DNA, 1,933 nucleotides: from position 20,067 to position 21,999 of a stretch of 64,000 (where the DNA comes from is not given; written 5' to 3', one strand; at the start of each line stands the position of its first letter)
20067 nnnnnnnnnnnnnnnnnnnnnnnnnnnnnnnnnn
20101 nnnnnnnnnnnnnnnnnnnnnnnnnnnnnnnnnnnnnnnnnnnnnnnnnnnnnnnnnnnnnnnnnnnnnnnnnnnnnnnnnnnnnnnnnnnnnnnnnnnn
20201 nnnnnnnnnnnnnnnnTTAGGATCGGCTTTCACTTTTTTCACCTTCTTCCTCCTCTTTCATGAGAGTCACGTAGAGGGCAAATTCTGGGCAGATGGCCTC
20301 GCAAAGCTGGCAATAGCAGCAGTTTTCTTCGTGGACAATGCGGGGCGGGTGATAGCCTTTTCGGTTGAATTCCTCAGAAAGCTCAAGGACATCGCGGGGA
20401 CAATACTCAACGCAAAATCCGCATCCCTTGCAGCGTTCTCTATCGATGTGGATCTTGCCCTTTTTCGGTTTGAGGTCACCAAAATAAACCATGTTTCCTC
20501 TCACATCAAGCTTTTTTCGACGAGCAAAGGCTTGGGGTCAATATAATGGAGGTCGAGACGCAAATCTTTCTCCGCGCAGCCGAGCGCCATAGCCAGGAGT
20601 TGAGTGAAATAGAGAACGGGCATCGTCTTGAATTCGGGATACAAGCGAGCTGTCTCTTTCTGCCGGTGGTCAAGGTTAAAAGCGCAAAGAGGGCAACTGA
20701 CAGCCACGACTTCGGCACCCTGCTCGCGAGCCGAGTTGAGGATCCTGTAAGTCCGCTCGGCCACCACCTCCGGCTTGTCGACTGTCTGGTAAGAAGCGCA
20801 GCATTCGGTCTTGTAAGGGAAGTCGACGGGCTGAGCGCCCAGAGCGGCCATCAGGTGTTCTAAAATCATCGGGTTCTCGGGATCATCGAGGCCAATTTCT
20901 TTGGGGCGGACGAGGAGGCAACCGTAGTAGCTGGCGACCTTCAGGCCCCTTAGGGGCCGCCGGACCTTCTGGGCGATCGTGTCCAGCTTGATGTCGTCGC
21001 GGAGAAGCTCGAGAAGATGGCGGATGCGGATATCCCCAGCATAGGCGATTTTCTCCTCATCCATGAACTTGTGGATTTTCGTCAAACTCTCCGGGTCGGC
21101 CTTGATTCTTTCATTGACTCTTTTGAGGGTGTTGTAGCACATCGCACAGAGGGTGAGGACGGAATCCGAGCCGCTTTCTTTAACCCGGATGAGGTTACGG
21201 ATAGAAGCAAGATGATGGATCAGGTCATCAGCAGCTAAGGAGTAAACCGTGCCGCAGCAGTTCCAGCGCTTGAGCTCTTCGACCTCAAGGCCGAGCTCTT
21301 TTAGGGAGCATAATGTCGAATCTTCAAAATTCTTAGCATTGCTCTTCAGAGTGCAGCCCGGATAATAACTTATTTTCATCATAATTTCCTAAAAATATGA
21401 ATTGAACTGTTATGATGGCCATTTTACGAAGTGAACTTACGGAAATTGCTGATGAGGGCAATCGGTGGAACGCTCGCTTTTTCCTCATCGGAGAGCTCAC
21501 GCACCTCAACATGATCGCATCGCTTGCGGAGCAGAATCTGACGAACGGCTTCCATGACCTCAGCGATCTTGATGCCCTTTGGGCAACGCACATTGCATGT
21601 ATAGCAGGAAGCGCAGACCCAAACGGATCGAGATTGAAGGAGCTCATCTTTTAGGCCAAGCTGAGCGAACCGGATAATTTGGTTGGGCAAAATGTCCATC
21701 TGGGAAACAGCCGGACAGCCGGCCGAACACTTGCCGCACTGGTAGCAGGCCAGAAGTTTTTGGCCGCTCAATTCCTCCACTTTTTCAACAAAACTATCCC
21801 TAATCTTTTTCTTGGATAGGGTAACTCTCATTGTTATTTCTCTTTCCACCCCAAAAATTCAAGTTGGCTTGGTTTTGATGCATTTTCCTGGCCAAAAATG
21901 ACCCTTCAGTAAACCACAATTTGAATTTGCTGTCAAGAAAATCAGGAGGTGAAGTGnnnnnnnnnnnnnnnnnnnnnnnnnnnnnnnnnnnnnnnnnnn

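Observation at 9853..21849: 13-gene Hdr/Flx-like operon with a built-in 2-oxoacid:ferredoxin oxidoreductase and a fumarate-reductase-like terminal module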

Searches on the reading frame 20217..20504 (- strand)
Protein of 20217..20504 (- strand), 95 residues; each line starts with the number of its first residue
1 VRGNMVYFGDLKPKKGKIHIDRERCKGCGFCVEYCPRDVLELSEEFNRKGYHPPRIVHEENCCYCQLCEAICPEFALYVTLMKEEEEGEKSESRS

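Call 4: search_protein_families(library=pfam, proteins=[window:20217-20504:-], max_evalue=0.01)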
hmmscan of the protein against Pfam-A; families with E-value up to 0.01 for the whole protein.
window:20217-20504:- (95 aa): 14 families
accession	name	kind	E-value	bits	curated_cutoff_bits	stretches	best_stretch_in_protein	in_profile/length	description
PF00037.32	Fer4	-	3.4e-12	46.1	21.1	2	19-40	2-23/24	4Fe-4S binding domain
PF12838.12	Fer4_7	-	7.3e-11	42.8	27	1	24-74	1-50/52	4Fe-4S dicluster domain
PF14697.11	Fer4_21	-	5.9e-09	36.4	35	2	19-73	2-52/59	4Fe-4S dicluster domain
PF12837.12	Fer4_6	-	2.2e-07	30.9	25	1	17-39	1-23/24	4Fe-4S binding domain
PF12797.12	Fer4_2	-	7.8e-07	29.1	24.5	1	17-36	2-21/22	4Fe-4S binding domain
PF13187.11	Fer4_9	-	4.7e-06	27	27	2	24-74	1-49/52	4Fe-4S dicluster domain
PF13237.11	Fer4_10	-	1.1e-05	25.7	25.5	1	18-73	2-53/53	4Fe-4S dicluster domain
PF13459.11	Fer4_15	-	2.1e-05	25.6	22.4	1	18-37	1-20/66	4Fe-4S single cluster domain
PF13484.11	Fer4_16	-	3.1e-05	25.1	30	0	24-73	1-64/66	4Fe-4S double cluster binding domain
PF25160.1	LdpA_Fe-S-bd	-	5.3e-05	23.4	27.6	1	20-41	23-44/49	LdpA Fe-S cluster-binding domain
PF12800.12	Fer4_4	-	8.9e-05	23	24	1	23-37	2-16/17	4Fe-4S binding domain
PF13370.11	Fer4_13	-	0.00061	20.9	24.5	0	20-43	1-23/58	4Fe-4S single cluster domain of Ferredoxin I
PF17179.9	Fer4_22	-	0.0023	19.2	27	0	18-38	74-94/95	4Fe-4S dicluster domain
PF13183.11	Fer4_8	-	0.0047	17.9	27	0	23-42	3-17/68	4Fe-4S dicluster domain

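Call 6: search_protein_families(library=ncbifam, proteins=[window:20217-20504:-], max_evalue=0.00001)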
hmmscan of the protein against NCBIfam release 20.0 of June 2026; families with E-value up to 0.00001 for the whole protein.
window:20217-20504:- (95 aa): 36 families (the best 25 are shown)
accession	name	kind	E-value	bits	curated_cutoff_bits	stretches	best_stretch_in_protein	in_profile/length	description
NF042987.1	OGOR_delta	exception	1.7e-21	76.1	125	1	13-79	21-87/89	2-oxoglutarate ferredoxin oxidoreductase subunit delta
NF007205.0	PRK09626.1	equivalog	2.8e-16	59.4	93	1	13-83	7-77/105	2-oxoglutarate-acceptor oxidoreductase subunit OorD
NF042909.1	FMH_DH_FwdF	exception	1.9e-12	47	375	1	12-91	246-325/336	tungsten-dependent formylmethanofuran dehydrogenase subunit FwdF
TIGR01971.1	NuoI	subfamily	4.4e-12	45.7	113.05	1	14-50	72-108/121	NADH-quinone oxidoreductase, chain I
NF043039.1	HgcAB_like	equivalog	6e-11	42.5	285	1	13-78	290-350/350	HgcAB-like fusion protein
TIGR02179.1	PorD_KorD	subfamily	1.5e-10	41.1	60.05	1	15-45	47-77/78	2-oxoacid:acceptor oxidoreductase, delta subunit, pyruvate/2-ketoisovalerate family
NF006221.0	PRK08348.1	subfamily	2.2e-10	40.3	124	1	15-78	36-93/136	NADH-plastoquinone oxidoreductase subunit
NF040684.1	PorD_Arch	equivalog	6.5e-09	35.8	120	0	15-45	54-84/85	pyruvate synthase subunit PorD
NF040864.1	HgcB_ferredoxin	equivalog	7.1e-09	35.4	99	1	18-80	9-64/93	mercury methylation ferredoxin HgcB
NF004537.0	PRK05888.1-3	equivalog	1.4e-08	34.5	163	1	18-47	108-137/204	NADH-quinone oxidoreductase subunit NuoI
NF004541.0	PRK05888.2-2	equivalog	1.9e-08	34.3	217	1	14-84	52-118/168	NADH-quinone oxidoreductase subunit NuoI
NF004538.0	PRK05888.1-4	equivalog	4e-08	33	135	0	58-88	59-89/162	NADH-quinone oxidoreductase subunit NuoI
NF005503.0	PRK07118.1-2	equivalog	6.3e-08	32.2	252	1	8-74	152-226/292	RnfABCDGE type electron transport complex subunit B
NF041836.1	rnfB_Methano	equivalog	2.2e-07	30.6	445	1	19-90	167-246/265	Rnf electron transport complex subunit RnfB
NF005506.0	PRK07118.1-5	equivalog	2.6e-07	30.4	388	1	8-77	155-233/279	Fe-S cluster domain-containing protein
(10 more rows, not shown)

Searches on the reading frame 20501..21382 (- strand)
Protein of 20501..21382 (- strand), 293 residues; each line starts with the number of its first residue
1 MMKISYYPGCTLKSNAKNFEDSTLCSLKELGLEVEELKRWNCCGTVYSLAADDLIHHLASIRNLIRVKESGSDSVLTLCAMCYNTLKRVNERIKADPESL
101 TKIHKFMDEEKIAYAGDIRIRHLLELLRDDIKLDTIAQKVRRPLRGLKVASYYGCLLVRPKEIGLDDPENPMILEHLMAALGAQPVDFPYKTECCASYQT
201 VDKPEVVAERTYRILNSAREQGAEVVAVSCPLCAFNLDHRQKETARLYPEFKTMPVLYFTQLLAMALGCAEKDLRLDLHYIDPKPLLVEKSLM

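Call 4: search_protein_families(library=pfam, proteins=[window:20501-21382:-], max_evalue=0.01)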
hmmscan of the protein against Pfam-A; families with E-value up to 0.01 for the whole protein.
window:20501-21382:- (293 aa): 1 family
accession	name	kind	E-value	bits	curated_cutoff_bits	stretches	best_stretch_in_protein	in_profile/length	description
PF02754.22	CCG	-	1.4e-20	73.7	20.6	2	149-238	1-85/85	Cysteine-rich domain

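Call 6: search_protein_families(library=ncbifam, proteins=[window:20501-21382:-], max_evalue=0.00001)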
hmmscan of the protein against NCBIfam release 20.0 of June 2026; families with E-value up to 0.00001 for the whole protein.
window:20501-21382:- (293 aa): 5 families
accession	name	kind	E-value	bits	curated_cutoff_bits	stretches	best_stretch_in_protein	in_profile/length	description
TIGR03288.1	CoB_CoM_SS_B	equivalog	1.9e-52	178.4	345.15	1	3-287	1-287/290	CoB--CoM heterodisulfide reductase subunit B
NF042965.1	MFR_anch_SdhE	equivalog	2.6e-47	161.7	500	1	4-283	3-278/282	8-methylmenaquinol:fumarate reductase membrane anchor subunit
NF041780.1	hetero_SS_HdrB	equivalog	4.3e-22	78.8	450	1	6-272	8-286/304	ferredoxin:CoB-CoM heterodisulfide reductase subunit HdrB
NF045670.1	quin_L_LdhH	equivalog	3.6e-14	52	800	1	2-238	467-686/706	L-lactate dehydrogenase (quinone) large subunit LdhH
NF004898.0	PRK06259.1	equivalog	8.1e-12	44.5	385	1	2-265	262-486/488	fumarate reductase (CoM/CoB) subunit TfrB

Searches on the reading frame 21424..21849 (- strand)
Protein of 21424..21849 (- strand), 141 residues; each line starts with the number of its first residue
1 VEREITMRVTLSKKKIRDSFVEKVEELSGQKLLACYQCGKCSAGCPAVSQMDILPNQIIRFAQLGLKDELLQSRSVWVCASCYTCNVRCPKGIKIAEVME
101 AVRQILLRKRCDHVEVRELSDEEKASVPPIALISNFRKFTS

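Call 4: search_protein_families(library=pfam, proteins=[window:21424-21849:-], max_evalue=0.01)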
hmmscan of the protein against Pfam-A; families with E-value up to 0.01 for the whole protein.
window:21424-21849:- (141 aa): 6 families
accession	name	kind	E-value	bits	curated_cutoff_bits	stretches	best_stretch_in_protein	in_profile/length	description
PF13183.11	Fer4_8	-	3.3e-11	44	27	1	32-93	2-68/68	4Fe-4S dicluster domain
PF13534.11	Fer4_17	-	2.4e-09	38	22.2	1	34-93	1-60/61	4Fe-4S dicluster domain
PF13187.11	Fer4_9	-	2.2e-08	34.5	27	1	34-92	1-50/52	4Fe-4S dicluster domain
PF13237.11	Fer4_10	-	6.7e-05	23.2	25.5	1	34-90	8-53/53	4Fe-4S dicluster domain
PF12838.12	Fer4_7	-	0.00012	22.9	27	1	35-93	2-52/52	4Fe-4S dicluster domain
PF17179.9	Fer4_22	-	0.0096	17.2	27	0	12-47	57-93/95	4Fe-4S dicluster domain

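Call 6: search_protein_families(library=ncbifam, proteins=[window:21424-21849:-], max_evalue=0.00001)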
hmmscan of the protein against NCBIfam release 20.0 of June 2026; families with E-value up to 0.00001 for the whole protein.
window:21424-21849:- (141 aa): 12 families
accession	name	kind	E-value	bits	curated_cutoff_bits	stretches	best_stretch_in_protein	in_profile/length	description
TIGR03290.1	CoB_CoM_SS_C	equivalog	1.3e-23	83.6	160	1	33-111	2-80/144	CoB--CoM heterodisulfide reductase subunit C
NF038018.1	qmoC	equivalog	7.7e-22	78.2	300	1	19-116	4-101/360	quinone-interacting membrane-bound oxidoreductase complex subunit QmoC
NF041890.1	hdrC_Methbact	equivalog_domain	1.7e-16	60.4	270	1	9-117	5-112/192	ferredoxin:CoB-CoM heterodisulfide reductase subunit HdrC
NF041779.1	hetero_SS_HdrC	equivalog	4e-15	55.8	350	1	33-110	31-107/198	ferredoxin:CoB-CoM heterodisulfide reductase subunit HdrC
NF008369.0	PRK11168.1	equivalog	3.9e-09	35.9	278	1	30-113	8-94/401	anaerobic glycerol-3-phosphate dehydrogenase subunit C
NF004898.0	PRK06259.1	equivalog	2.1e-08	33.3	385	1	11-128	114-241/488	fumarate reductase (CoM/CoB) subunit TfrB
NF041837.1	rnfC_Methano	equivalog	1.4e-07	30.8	650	1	10-112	336-432/438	Rnf electron transport complex subunit RnfC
NF004616.0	PRK05950.1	subfamily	2.1e-07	30.4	228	1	29-110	143-237/238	succinate dehydrogenase iron-sulfur subunit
TIGR01945.1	rnfC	subfamily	2.7e-07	29.5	245.95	1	21-104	351-429/435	RnfABCDGE type electron transport complex subunit C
TIGR00314.1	cdhA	equivalog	9.8e-07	26.9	781.3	1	14-107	381-467/784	CO dehydrogenase/acetyl-CoA synthase complex subunit alpha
TIGR00384.1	dhsB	subfamily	3.1e-06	26.8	88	0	25-102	131-221/222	succinate dehydrogenase and fumarate reductase iron-sulfur protein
TIGR03379.1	glycerol3P_GlpC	equivalog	8.5e-06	24.7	279.9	0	34-118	6-93/397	anaerobic glycerol-3-phosphate dehydrogenase subunit GlpC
